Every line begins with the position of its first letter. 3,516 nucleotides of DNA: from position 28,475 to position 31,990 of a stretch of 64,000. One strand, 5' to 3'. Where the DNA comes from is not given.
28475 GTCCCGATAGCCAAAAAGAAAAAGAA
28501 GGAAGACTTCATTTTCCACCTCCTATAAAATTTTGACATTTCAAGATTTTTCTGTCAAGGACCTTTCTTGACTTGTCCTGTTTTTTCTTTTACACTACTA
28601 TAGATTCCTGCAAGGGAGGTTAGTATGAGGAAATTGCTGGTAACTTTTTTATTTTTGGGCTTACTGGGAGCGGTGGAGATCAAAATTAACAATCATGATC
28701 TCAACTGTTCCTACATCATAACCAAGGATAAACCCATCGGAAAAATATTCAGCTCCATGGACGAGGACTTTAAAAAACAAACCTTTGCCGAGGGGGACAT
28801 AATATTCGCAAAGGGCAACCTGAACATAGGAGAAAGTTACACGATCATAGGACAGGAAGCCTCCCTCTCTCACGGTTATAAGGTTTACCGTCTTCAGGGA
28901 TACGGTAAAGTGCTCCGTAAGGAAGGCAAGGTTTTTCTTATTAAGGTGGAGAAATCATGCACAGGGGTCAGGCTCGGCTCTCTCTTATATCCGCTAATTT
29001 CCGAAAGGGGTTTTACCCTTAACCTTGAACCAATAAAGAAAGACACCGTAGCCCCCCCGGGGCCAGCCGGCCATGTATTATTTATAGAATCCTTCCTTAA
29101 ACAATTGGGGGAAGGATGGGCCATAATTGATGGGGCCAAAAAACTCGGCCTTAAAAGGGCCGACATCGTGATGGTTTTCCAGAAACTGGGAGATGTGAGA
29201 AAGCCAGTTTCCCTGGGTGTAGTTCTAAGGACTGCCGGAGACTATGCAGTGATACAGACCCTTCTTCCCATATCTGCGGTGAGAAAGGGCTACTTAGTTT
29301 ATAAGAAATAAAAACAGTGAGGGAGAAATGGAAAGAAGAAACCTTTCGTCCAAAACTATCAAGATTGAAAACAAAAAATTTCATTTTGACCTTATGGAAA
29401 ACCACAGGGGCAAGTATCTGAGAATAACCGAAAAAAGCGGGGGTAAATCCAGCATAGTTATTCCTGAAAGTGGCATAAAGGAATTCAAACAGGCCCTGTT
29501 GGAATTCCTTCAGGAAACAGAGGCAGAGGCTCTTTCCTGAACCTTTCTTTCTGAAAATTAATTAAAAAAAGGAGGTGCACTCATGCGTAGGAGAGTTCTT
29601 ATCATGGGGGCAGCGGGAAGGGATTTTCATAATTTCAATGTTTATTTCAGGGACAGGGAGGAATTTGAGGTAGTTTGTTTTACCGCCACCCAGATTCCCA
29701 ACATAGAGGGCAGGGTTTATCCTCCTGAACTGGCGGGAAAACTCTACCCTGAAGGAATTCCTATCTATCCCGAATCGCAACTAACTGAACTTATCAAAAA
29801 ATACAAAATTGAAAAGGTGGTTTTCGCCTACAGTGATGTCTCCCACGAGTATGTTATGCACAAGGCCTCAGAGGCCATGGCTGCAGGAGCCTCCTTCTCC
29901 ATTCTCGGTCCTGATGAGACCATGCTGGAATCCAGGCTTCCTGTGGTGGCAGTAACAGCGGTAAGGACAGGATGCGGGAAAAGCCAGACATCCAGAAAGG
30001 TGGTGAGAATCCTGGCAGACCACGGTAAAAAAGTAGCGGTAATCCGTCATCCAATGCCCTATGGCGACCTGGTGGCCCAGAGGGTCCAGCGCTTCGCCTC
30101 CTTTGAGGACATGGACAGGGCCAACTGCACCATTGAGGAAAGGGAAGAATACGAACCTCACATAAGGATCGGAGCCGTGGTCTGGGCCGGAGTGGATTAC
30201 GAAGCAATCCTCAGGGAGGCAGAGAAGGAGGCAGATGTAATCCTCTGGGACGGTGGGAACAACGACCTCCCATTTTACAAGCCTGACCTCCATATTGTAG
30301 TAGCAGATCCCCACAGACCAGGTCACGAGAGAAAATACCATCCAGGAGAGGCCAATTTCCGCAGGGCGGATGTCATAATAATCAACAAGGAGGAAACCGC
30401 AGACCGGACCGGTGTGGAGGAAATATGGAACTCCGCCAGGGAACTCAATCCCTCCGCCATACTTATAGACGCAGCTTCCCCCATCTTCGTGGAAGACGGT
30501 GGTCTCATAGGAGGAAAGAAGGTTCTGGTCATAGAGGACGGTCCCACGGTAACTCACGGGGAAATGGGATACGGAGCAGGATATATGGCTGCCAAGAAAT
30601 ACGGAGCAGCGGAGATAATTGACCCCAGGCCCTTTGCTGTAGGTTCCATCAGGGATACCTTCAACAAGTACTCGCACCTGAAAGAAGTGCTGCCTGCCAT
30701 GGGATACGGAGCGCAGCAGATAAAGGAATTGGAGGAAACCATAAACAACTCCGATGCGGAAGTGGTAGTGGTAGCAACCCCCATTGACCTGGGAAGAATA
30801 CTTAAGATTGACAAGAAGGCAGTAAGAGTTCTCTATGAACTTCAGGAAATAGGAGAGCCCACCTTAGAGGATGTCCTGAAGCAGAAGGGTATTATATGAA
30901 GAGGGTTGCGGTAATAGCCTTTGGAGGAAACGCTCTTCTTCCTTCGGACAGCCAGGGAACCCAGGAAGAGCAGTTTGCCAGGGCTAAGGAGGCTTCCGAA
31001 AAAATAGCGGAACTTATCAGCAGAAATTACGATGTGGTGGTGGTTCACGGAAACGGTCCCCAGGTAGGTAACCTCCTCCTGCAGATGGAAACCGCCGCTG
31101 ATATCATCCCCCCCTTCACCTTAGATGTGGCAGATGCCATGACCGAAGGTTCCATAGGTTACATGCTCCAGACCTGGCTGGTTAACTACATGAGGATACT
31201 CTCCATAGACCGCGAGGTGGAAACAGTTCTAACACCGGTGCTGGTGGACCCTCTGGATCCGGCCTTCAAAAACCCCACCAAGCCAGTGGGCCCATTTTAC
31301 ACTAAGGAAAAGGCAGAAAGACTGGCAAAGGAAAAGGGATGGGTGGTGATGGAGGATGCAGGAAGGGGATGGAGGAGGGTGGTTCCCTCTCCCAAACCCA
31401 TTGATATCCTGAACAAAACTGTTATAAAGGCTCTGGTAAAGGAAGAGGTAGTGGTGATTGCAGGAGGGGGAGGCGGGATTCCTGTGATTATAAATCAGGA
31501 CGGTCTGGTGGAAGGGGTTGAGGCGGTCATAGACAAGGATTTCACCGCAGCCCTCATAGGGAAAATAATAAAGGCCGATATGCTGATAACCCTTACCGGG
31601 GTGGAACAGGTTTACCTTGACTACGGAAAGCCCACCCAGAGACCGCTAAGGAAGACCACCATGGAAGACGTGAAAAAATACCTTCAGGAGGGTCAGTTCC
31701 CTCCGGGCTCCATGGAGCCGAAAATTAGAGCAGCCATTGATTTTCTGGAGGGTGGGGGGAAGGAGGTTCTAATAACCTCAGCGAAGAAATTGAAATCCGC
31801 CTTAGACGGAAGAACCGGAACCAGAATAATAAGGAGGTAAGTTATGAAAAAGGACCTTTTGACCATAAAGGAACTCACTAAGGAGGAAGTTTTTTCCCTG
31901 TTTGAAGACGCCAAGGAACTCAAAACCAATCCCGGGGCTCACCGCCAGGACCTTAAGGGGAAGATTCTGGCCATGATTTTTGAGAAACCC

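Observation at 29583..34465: Translationally coupled operon: unknown P-loop/Rossmann protein, carbamate kinase, ornithine carbamoyltransferase, unknown 572-aa basic-tailed protein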

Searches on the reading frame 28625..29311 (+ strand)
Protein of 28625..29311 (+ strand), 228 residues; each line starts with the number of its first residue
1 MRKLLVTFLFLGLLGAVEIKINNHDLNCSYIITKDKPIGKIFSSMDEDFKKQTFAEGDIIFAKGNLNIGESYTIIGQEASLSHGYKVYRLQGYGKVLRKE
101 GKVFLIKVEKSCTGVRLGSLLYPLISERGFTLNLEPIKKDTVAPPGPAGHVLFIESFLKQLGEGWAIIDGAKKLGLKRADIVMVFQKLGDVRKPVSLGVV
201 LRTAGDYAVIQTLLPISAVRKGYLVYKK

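Call 39: search_protein_families(library=pfam, proteins=[window:28625-29311:+], max_evalue=0.001)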
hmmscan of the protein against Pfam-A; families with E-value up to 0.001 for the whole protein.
window:28625-29311:+ (228 aa): 0 families

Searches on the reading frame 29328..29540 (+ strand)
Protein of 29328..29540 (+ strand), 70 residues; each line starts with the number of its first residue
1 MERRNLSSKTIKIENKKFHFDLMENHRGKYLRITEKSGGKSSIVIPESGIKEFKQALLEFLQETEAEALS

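Call 39: search_protein_families(library=pfam, proteins=[window:29328-29540:+], max_evalue=0.001)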
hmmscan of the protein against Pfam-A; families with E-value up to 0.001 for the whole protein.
window:29328-29540:+ (70 aa): 1 family
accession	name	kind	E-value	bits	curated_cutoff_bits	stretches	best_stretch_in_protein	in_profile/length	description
PF04845.19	PurA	-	2.1e-12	47.3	25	1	3-65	80-148/219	PurA ssDNA and RNA-binding protein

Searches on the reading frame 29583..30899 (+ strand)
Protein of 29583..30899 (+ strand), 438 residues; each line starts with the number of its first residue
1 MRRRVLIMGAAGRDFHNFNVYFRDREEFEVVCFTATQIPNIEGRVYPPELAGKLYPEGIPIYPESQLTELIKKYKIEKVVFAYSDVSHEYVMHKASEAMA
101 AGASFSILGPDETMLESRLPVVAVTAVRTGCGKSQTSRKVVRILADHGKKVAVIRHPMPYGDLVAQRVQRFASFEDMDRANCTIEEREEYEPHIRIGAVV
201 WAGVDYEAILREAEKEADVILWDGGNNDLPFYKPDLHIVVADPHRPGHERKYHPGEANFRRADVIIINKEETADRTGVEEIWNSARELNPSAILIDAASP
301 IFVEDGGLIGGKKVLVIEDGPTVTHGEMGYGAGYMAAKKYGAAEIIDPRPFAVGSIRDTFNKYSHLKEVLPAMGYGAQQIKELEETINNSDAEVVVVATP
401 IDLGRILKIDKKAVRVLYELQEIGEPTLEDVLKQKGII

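Call 3: search_protein_families(library=pfam, proteins=[window:29583-30899:+], max_evalue=0.1)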
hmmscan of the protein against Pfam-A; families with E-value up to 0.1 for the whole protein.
window:29583-30899:+ (438 aa): 5 families
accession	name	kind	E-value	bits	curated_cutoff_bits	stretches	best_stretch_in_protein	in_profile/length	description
PF02492.25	cobW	-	0.0037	17.3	20.7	1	233-293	114-177/180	CobW/HypB/UreG, nucleotide-binding domain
PF01656.29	CbiA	-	0.0078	16.6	25.4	1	122-154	1-33/125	CobQ/CobB/MinD/ParA nucleotide binding domain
PF02606.20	LpxK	-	0.014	15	27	0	117-277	33-194/328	Tetraacyldisaccharide-1-P 4'-kinase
PF04851.21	ResIII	-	0.036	14.4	22.5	1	127-192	30-95/164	Type III restriction enzyme, res subunit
PF01408.29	GFO_IDH_MocA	-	0.076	14.1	24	0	331-404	7-75/120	Oxidoreductase family, NAD-binding Rossmann fold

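Call 4: search_protein_families(library=ncbifam, proteins=[window:29583-30899:+], max_evalue=0.1)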
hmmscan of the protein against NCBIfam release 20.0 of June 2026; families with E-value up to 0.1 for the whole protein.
window:29583-30899:+ (438 aa): 2 families
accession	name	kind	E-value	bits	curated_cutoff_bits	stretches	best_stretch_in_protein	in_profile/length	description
TIGR00073.1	hypB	equivalog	0.0083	15.6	121.2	1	258-296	154-194/217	hydrogenase nickel incorporation protein HypB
TIGR01007.1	eps_fam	subfamily_domain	0.066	12.7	108.05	0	119-154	17-52/204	polysaccharide biosynthesis tyrosine autokinase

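Call 6: search_solved_structures(query=window:29583-30899:+, max_evalue=1, show_alignments=2)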
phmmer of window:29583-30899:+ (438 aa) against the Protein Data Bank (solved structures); distinct sequences matched with E-value up to 1: 2.
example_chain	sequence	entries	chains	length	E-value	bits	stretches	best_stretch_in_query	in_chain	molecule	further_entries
9sxb_A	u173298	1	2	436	0.071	15.4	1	213-320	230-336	Cyclic 2,3-diphosphoglycerate synthetase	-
2hf8_A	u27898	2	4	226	0.3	13.3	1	250-295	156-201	Probable hydrogenase nickel incorporation protein hypB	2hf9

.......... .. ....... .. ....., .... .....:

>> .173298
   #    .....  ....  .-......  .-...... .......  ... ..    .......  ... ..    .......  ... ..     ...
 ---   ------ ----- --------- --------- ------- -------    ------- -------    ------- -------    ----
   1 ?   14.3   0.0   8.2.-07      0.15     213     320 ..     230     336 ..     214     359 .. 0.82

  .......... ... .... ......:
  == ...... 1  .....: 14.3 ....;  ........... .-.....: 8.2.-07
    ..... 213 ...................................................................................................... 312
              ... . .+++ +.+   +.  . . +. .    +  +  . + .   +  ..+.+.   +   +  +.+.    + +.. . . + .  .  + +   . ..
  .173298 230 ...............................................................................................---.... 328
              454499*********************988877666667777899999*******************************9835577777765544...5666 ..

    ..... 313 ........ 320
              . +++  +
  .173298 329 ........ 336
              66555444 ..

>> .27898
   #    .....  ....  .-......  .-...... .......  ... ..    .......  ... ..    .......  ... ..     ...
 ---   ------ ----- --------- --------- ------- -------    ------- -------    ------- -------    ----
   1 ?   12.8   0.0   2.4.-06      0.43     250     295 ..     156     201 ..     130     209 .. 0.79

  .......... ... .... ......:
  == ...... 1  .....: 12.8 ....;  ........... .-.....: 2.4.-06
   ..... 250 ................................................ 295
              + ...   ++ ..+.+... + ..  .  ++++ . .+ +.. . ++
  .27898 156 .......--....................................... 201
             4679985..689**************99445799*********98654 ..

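Call 8: find_homologous_proteins(query=window:29583-30899:+)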
Query window:29583-30899:+ (438 aa): 8000 proteins with E <= 0.001 among 8000 candidates; the best 120 are listed.
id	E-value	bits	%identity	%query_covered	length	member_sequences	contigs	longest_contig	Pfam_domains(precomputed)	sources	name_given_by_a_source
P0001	1.9e-283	958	96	100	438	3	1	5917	-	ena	-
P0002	6.8e-274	927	93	100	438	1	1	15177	-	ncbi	-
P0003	3.2e-266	901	90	100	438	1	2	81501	-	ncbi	-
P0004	1.2e-264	896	89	100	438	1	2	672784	-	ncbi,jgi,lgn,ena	-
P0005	2.4e-264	895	89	100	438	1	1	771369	-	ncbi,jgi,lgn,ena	-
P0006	1.2e-253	860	84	100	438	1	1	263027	-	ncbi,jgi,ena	-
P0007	3.0e-252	855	84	100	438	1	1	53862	-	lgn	-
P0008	9.6e-252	854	84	100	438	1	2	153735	-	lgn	-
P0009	5.3e-250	848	85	100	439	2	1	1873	-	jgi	-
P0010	2.8e-232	789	78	99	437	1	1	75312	-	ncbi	-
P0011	1.8e-231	787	77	99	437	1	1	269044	-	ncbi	-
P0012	5.7e-230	782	77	99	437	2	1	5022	-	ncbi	-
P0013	3.4e-214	730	74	99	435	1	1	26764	-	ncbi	-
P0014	8.2e-214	729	74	99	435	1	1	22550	-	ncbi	-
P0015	4.5e-213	726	73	99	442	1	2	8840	-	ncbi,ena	-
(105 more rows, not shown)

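Call 22: find_related_loci(query=window:29583-30899:+, collection=genome_contigs, flank=7000)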
Query window:29583-30899:+ (438 aa) in genome_contigs; peptide patterns used: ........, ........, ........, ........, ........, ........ (x = any residue, [..] = any of these).
600 stretches matched a pattern (row limit reached: there are more); 587 encode a relative of the query (tblastn E <= 1e-3); the best 80 are kept; 80 distinct loci.
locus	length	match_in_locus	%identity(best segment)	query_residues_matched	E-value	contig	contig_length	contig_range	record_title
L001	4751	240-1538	72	1-433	0e+0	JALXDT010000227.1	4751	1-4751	MAG: Candidatus Aminicenantes bacterium isolate T2_metabat2_scaf2bin.326 T2_NODE_38897_length_4751_cov_1.900735, whole g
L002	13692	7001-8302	69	2-435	0e+0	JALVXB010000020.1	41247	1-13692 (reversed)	MAG: Caldisericaceae bacterium isolate M10_metabat2_scaf2bin.063 M10_NODE_303_length_41247_cov_24.379207, whole genome s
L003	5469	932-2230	70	2-434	0e+0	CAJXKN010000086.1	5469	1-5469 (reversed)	MAG TPA_asm: uncultured Caldiserica bacterium isolate SRR4023290_bin.14_MetaBAT_v2.12.1_MAG genome assembly, contig: NOD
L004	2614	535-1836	70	2-435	0e+0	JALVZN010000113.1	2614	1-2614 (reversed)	MAG: candidate division WOR-3 bacterium isolate T10_metabat1_scaf2bin.031 T10_NODE_40627_length_2614_cov_13.134298, whol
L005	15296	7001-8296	70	4-435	0e+0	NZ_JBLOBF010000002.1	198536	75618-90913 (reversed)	Caldisericum sp. AR60 2, whole genome shotgun sequence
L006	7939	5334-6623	70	3-432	0e+0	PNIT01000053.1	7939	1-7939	MAG: Aciduliprofundum sp. isolate ARK-15 NODE_1000_length_7939_cov_87.5627, whole genome shotgun sequence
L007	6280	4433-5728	70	3-434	0e+0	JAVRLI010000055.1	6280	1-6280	MAG: Thermoplasmatota archaeon isolate TVZ.SD19.224 Thermoplasmatota_4_MX3.84_3466_6420_8.476402, whole genome shotgun s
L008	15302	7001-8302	69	1-434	0e+0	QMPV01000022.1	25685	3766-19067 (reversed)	MAG: Candidatus Aminicenantes bacterium isolate B43_G16 B43_Guay16_scaffold_00730, whole genome shotgun sequence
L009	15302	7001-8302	67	2-435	0e+0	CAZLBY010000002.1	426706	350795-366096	MAG TPA_asm: uncultured Caldisericales bacterium isolate SRP178699_co1_332 genome assembly, contig: NODE_3_length_426706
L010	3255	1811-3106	68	4-435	0e+0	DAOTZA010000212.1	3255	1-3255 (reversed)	MAG TPA_asm: Anaerolineales bacterium isolate H38_463 k137_2830238, whole genome shotgun sequence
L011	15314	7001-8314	68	4-437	0e+0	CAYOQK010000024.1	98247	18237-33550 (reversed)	MAG TPA_asm: uncultured bacterium isolate binchicken_co219_10 genome assembly, contig: k141_213574, whole genome shotgun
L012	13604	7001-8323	67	2-438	0e+0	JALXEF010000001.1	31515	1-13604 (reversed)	MAG: candidate division WOR-3 bacterium isolate T2_metabat2_scaf2bin.364 T2_NODE_1017_length_31515_cov_2.348382, whole g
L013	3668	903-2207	66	1-435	0e+0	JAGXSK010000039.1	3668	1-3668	MAG: Clostridia bacterium isolate CROMO_A_192 c_000000048694, whole genome shotgun sequence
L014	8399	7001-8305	67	1-435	0e+0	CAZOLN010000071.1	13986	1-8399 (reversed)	MAG TPA_asm: uncultured Anaerolineales bacterium isolate binchicken_co6_399 genome assembly, contig: NODE_4915_length_13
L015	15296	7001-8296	68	4-435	0e+0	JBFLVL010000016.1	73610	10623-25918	MAG: Chloroflexota bacterium isolate MAG005 MAG005_16, whole genome shotgun sequence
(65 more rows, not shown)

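Call 47: predict_structure(alignment_id=A2)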
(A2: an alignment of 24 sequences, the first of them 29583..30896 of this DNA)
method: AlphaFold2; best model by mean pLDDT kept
length: 438 residues; sequences in the alignment: 24
mean_pLDDT: 92.4   pTM: 0.90
mean pLDDT of the five models: 92.4, 92.3, 91.3, 90.7, 90.2
residues with pLDDT >= 90: 335; 70-90: 99; 50-70: 4; < 50: 0
segments of 3 or more residues with pLDDT < 50: none
pLDDT, mean of each block of 10 residues (from residue 1): 91 88 95 83 89 94 95 98 91 97 95 95 94 93 97 84 89 93 88 92 93 98 86 97 93 94 96 93 97 95 92 95 82 92 96 93 91 86 96 94 89 91 96 97
secondary structure, 60 per line:
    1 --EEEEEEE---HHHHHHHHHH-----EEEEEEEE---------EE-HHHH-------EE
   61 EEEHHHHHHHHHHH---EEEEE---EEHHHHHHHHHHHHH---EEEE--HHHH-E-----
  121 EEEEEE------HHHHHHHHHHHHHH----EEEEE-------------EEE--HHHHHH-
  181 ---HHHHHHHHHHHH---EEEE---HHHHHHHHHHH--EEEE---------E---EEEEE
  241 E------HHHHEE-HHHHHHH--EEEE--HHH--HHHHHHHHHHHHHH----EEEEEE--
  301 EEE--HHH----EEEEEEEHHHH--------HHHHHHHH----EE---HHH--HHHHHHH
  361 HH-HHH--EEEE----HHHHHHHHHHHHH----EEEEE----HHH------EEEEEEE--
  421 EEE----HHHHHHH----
elements in order: E3-9 H13-22 E28-35 H48-51 E59-63 H64-74 E78-82 H88-100 E104-107 H110-113 E121-126 H133-146 E151-155 E169-171 H174-179 H184-195 E199-202 H206-216 E219-222 E236-241 H248-251 H255-261 E264-267 H275-288 E293-298 E301-303 E313-319 H320-323 H332-339 H354-362 E369-372 H377-389 E394-398 E412-418 E421-423 H428-434

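Call 51: fold_search(model_id=the predicted structure, library=pdb)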
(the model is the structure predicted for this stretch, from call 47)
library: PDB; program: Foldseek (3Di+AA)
matches with E <= 10: 1237; with E <= 0.001: 20
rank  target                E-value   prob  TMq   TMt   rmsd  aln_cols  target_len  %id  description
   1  8oru_AAA              3.3e-18  1.00  0.47  0.45  15.8       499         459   16  cyclic 2,3-diphosphoglycerate synthetase from the hyperthermophilic archaeon Methanothermus fervidus bound to 2,3-di (released 2023-12-06)
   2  8ork                  7.0e-17  1.00  0.43  0.41  17.0       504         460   15  cyclic 2,3-diphosphoglycerate synthetase from the hyperthermophilic archaeon Methanothermus fervidus (released 2023-12-06)
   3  4ehy                  1.0e-08  1.00  0.48  0.65   4.9       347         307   12  Crystal structure of LpxK from Aquifex aeolicus in complex with ADP/Mg2+ at 2.2 angstrom resolution (released 2012-08-29)
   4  4itn                  2.1e-08  1.00  0.47  0.64   4.9       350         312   12  Crystal structure of "compact P-loop" LpxK from Aquifex aeolicus in complex with chloride at 2.2 angstrom resolution (released 2013-04-03)
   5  4lkv_B                3.0e-08  1.00  0.46  0.61   7.4       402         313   12  Determinants of lipid substrate and membrane binding for the tetraacyldisaccharide-1-phosphate 4 -kinase LpxK (released 2014-07-09)
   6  2g0t_B                2.1e-05  1.00  0.22  0.28  15.0       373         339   13  Crystal structure of a putative nucleotide binding protein (tm0796) from Thermotoga maritima at 2.67 A resolution (released 2006-02-28)
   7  2hf8_A                2.3e-05  1.00  0.29  0.58   4.4       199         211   22  Crystal structure of HypB from Methanocaldococcus jannaschii in the triphosphate form, in complex with zinc (released 2006-07-04)
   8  2g0t_A                4.9e-05  1.00  0.22  0.27  15.1       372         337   14  Crystal structure of a putative nucleotide binding protein (tm0796) from Thermotoga maritima at 2.67 A resolution (released 2006-02-28)
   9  2hf8_B                9.2e-05  1.00  0.29  0.58   3.5       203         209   19  Crystal structure of HypB from Methanocaldococcus jannaschii in the triphosphate form, in complex with zinc (released 2006-07-04)
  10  2obn_C                2.4e-04  1.00  0.21  0.26  17.1       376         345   12  Crystal structure of a duf1611 family protein (ava_3511) from anabaena variabilis atcc 29413 at 2.30 A resolution (released 2007-01-16)
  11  5l3r_C                3.1e-04  1.00  0.27  0.43  15.1       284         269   17  Structure of the GTPase heterodimer of chloroplast SRP54 and FtsY from Arabidopsis thaliana (released 2016-06-08)
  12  5l3s_G                3.1e-04  1.00  0.26  0.38  15.9       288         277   15  Structure of the GTPase heterodimer of crenarchaeal SRP54 and FtsY (released 2016-06-08)
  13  4jyb_A                4.0e-04  1.00  0.24  0.31   7.0       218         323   19  MeaB, A Bacterial Homolog of MMAA, Bound to GMPPNP (released 2013-07-24)
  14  2obn_A                5.0e-04  0.99  0.23  0.28  16.4       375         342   11  Crystal structure of a duf1611 family protein (ava_3511) from anabaena variabilis atcc 29413 at 2.30 A resolution (released 2007-01-16)
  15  2obn_B                5.3e-04  0.99  0.24  0.30  16.6       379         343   10  Crystal structure of a duf1611 family protein (ava_3511) from anabaena variabilis atcc 29413 at 2.30 A resolution (released 2007-01-16)
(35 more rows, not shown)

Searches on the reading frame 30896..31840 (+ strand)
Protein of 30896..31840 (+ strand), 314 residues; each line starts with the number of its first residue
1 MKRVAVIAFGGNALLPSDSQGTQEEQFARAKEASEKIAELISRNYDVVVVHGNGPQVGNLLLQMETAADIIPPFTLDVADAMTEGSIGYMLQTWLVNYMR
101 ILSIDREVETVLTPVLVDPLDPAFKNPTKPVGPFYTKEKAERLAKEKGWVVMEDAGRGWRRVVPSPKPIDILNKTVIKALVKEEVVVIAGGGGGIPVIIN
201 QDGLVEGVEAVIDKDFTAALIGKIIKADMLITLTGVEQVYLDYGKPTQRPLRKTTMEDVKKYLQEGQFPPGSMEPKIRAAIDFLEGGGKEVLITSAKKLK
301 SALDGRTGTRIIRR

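Call 3: search_protein_families(library=pfam, proteins=[window:30896-31840:+], max_evalue=0.1)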
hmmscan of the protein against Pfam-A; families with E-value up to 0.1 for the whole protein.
window:30896-31840:+ (314 aa): 1 family
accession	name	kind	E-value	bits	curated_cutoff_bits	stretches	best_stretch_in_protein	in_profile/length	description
PF00696.33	AA_kinase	-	8.5e-30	104.6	24.9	1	4-295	2-234/234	Amino acid kinase family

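Call 4: search_protein_families(library=ncbifam, proteins=[window:30896-31840:+], max_evalue=0.1)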
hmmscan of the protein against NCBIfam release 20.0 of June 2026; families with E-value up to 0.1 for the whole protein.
window:30896-31840:+ (314 aa): 12 families
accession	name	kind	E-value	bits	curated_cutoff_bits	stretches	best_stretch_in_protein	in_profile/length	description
TIGR00746.1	arcC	equivalog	1.1e-113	379.3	358.25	1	5-312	3-308/309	carbamate kinase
NF009007.0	PRK12352.1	subfamily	4.5e-105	351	266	1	1-313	1-315/316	carbamate kinase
NF009008.0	PRK12354.1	subfamily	4.1e-100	334.9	361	1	5-312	3-299/308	carbamate kinase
NF006926.0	PRK09411.1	equivalog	2.7e-73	246.7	416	1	4-312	3-296/297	carbamate kinase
NF010661.0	PRK14058.1-3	equivalog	8.2e-12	44.8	251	1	151-311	119-270/283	acetylglutamate/acetylaminoadipate kinase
TIGR00761.1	argB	equivalog_domain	3.5e-10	39.8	151.3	2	194-293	136-231/231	acetylglutamate kinase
NF010662.0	PRK14058.1-4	equivalog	1.1e-07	31.4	194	1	169-311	133-261/264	[LysW]-aminoadipate/[LysW]-glutamate kinase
NF010659.0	PRK14058.1-1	equivalog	1e-06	28.1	223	1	191-306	148-262/267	[LysW]-aminoadipate kinase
TIGR02076.1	pyrH_arch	equivalog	2.5e-05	24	158.05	1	206-305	110-214/222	UMP kinase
TIGR01027.1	proB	equivalog_domain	3.6e-05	23.1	186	1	195-303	126-242/363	glutamate 5-kinase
TIGR01092.1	P5CS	equivalog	0.0001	20.7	796.75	1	200-301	157-259/715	delta l-pyrroline-5-carboxylate synthetase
TIGR00656.1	asp_kin_monofn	equivalog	0.084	11.8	402.25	0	21-71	10-60/407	aspartate kinase, monofunctional class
